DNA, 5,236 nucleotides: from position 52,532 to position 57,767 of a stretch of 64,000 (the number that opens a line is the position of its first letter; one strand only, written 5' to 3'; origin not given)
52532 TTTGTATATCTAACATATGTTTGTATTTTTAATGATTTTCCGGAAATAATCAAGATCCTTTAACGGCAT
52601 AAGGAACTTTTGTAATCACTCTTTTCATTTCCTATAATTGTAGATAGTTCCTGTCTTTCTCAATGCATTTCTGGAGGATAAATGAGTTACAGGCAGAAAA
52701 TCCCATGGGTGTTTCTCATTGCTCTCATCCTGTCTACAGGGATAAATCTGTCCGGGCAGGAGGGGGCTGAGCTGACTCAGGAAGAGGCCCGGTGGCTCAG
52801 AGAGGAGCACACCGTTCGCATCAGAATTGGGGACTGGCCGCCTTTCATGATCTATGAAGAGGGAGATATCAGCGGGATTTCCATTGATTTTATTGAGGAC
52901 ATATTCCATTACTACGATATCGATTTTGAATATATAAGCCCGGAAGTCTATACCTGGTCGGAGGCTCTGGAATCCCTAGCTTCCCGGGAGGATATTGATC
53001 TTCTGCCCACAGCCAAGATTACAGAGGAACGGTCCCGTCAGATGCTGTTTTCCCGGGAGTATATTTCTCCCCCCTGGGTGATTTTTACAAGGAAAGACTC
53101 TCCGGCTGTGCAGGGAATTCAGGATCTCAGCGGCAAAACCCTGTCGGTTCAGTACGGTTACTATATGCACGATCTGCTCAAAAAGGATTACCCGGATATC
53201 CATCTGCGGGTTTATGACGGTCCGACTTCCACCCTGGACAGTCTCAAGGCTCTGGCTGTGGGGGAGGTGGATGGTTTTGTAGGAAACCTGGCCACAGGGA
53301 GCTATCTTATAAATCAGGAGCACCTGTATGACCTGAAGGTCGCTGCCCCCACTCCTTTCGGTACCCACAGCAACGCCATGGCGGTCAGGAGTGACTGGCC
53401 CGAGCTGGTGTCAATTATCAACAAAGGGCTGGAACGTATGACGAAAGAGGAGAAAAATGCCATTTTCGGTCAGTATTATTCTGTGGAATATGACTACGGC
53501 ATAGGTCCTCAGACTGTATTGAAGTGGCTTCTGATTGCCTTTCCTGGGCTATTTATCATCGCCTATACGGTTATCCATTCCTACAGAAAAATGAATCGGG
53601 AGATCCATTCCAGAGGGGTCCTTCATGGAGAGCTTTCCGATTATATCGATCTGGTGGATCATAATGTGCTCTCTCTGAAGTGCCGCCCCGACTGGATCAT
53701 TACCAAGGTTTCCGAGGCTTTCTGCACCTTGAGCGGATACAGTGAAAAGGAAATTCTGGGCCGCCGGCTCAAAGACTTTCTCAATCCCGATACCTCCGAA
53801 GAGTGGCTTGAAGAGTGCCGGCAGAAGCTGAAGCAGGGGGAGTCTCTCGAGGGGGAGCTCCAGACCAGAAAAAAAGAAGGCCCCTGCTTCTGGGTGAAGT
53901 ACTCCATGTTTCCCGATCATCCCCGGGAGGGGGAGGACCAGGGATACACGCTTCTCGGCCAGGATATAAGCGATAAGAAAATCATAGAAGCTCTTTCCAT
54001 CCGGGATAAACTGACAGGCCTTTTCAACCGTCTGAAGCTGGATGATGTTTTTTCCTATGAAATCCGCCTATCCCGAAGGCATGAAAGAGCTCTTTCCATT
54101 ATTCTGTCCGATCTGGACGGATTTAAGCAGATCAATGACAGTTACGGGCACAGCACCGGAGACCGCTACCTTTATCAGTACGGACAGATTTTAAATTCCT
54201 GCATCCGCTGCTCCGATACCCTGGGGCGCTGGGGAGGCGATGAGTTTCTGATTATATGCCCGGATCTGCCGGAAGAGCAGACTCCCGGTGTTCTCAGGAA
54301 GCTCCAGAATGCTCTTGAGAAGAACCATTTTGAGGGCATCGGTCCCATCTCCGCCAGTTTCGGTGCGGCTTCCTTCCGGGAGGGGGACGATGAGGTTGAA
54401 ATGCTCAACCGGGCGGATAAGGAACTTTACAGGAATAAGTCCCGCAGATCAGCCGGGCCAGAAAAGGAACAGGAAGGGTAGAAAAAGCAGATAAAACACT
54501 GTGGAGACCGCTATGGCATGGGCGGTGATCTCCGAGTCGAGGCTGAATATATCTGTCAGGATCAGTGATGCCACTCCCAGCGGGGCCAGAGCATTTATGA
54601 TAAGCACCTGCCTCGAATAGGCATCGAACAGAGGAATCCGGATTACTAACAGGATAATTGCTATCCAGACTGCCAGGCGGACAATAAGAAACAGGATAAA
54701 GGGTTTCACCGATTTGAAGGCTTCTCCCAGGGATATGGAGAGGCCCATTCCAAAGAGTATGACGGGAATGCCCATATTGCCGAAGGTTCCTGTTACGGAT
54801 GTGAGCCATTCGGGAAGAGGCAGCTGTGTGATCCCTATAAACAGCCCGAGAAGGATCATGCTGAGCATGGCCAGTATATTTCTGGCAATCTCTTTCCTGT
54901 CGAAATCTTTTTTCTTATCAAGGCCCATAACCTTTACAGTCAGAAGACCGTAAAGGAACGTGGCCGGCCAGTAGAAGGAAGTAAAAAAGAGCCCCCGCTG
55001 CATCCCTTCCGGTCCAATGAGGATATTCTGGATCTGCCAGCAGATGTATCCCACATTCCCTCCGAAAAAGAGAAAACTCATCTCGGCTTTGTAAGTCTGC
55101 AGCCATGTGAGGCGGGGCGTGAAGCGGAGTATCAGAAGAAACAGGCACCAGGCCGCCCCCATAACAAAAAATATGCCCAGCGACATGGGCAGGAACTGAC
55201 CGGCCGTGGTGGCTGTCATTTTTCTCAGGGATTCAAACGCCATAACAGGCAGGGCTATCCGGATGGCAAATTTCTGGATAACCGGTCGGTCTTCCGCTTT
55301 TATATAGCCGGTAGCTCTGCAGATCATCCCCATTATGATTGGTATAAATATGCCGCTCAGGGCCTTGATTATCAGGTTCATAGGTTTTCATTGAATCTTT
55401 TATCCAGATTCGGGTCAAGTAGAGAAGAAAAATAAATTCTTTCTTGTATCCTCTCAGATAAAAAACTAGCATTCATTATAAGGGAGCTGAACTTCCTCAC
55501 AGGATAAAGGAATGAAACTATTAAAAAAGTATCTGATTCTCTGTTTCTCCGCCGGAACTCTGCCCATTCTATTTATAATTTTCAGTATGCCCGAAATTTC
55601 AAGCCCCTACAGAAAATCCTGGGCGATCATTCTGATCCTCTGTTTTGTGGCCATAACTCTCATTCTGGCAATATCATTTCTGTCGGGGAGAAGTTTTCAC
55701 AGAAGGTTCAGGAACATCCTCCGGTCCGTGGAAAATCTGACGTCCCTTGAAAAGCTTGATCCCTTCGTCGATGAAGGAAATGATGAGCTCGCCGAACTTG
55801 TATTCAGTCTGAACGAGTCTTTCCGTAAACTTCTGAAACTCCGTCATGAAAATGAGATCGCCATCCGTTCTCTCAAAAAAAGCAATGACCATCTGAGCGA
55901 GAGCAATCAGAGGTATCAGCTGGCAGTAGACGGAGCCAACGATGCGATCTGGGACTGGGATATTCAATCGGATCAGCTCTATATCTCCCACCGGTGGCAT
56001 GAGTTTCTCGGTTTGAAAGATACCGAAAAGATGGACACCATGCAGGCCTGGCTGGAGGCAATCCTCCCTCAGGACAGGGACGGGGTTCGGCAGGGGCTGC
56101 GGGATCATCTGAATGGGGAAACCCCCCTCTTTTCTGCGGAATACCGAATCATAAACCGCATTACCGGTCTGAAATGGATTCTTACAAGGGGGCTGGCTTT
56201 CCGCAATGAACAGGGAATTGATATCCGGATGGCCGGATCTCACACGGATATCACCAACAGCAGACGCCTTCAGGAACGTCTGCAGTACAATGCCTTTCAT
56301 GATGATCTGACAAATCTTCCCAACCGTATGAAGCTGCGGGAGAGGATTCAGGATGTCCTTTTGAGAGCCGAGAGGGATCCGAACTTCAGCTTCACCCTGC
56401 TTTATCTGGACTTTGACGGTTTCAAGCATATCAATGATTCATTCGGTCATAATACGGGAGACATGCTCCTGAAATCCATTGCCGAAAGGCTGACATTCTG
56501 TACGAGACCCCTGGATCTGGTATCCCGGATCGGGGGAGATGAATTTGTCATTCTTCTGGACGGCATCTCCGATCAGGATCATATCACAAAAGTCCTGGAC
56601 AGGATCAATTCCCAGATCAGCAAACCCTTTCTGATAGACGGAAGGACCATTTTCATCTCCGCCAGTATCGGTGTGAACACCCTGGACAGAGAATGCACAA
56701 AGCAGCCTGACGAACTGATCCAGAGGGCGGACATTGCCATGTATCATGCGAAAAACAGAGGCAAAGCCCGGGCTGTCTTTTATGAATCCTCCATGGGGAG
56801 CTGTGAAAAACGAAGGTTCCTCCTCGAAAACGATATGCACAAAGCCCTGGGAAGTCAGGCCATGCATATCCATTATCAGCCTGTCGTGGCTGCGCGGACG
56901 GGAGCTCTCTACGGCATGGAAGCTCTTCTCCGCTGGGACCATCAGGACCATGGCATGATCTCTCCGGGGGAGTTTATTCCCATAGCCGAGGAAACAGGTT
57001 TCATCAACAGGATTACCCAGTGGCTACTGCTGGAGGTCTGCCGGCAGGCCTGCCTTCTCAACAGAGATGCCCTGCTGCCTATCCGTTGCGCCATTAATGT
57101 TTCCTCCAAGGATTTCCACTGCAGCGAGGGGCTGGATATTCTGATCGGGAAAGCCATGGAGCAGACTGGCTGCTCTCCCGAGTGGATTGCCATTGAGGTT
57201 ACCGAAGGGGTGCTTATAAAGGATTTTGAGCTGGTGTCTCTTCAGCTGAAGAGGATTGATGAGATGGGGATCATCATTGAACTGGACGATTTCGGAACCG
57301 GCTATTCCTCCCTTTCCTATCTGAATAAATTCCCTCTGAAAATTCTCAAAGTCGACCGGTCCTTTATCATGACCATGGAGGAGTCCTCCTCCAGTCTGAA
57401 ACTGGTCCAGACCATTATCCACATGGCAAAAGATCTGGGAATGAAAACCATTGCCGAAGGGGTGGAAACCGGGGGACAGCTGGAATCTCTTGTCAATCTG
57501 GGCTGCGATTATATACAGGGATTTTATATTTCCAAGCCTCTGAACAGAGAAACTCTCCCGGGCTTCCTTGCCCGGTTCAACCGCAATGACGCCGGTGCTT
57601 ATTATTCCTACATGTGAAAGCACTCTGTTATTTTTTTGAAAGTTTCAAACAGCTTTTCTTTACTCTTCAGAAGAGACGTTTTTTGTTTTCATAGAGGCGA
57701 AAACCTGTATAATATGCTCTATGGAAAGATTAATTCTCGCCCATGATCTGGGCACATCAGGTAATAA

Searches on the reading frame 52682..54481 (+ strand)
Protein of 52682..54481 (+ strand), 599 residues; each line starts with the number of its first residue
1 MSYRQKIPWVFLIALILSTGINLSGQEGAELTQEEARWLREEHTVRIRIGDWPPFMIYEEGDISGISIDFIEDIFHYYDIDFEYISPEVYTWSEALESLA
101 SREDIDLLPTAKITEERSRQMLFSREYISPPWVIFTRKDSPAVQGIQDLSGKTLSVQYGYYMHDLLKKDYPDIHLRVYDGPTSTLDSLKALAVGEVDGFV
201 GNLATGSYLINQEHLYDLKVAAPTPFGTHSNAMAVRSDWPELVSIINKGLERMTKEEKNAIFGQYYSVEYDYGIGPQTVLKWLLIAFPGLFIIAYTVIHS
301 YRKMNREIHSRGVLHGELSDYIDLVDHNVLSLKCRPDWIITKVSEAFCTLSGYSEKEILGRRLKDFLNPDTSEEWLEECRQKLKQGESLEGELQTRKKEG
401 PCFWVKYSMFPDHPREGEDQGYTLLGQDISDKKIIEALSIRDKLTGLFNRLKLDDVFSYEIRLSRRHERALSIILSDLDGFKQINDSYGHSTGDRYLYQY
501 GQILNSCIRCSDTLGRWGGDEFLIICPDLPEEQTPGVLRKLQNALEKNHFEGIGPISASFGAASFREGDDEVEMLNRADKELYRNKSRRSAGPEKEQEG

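Call 80: search_protein_families(library=pfam, proteins=[window:52682-54481:+], max_evalue=1e-8)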
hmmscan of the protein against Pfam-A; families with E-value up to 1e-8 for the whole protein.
window:52682-54481:+ (599 aa): 4 families
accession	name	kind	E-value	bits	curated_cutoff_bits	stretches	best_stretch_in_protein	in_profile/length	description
PF00990.26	GGDEF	-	1.2e-36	126.4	23.8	1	440-588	2-157/161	Diguanylate cyclase, GGDEF domain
PF00497.25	SBP_bac_3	-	4.9e-18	65.6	26.4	1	50-265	7-129/132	Bacterial extracellular solute-binding proteins, family 3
PF13426.13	PAS_9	-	7.8e-15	55.5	27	1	339-431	13-103/103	PAS domain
PF08447.18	PAS_3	-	1.9e-09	38.1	25.6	1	341-418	2-81/89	PAS fold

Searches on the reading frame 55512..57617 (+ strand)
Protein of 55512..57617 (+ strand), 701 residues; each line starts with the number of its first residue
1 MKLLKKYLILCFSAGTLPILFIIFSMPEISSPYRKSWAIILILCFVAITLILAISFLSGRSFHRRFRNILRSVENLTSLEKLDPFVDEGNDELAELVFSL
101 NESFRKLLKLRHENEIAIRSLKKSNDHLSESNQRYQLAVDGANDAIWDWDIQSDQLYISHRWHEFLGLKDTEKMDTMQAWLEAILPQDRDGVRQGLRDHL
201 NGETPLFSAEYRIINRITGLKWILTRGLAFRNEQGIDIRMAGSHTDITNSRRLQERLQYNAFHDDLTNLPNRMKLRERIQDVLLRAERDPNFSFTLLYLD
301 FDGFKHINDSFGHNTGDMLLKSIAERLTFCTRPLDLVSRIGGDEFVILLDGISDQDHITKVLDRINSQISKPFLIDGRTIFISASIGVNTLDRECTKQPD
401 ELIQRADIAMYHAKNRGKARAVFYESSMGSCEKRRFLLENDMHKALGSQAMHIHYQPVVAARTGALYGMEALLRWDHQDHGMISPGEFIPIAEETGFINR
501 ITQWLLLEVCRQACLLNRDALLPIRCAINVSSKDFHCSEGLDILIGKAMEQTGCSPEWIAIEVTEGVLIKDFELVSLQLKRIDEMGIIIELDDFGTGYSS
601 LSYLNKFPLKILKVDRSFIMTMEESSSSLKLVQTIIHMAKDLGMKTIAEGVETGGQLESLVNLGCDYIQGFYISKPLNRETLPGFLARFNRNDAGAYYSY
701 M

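Call 80: search_protein_families(library=pfam, proteins=[window:55512-57617:+], max_evalue=1e-8)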
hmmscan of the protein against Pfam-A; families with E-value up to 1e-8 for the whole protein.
window:55512-57617:+ (701 aa): 3 families
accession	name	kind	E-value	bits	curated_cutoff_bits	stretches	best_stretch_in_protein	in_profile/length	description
PF00563.25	EAL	-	1.1e-67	228.3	31.3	1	440-676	2-236/236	EAL domain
PF00990.26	GGDEF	-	1.4e-44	152.1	23.8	1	261-419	1-160/161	Diguanylate cyclase, GGDEF domain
PF08447.18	PAS_3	-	7.7e-14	52.2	25.6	1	156-243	2-88/89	PAS fold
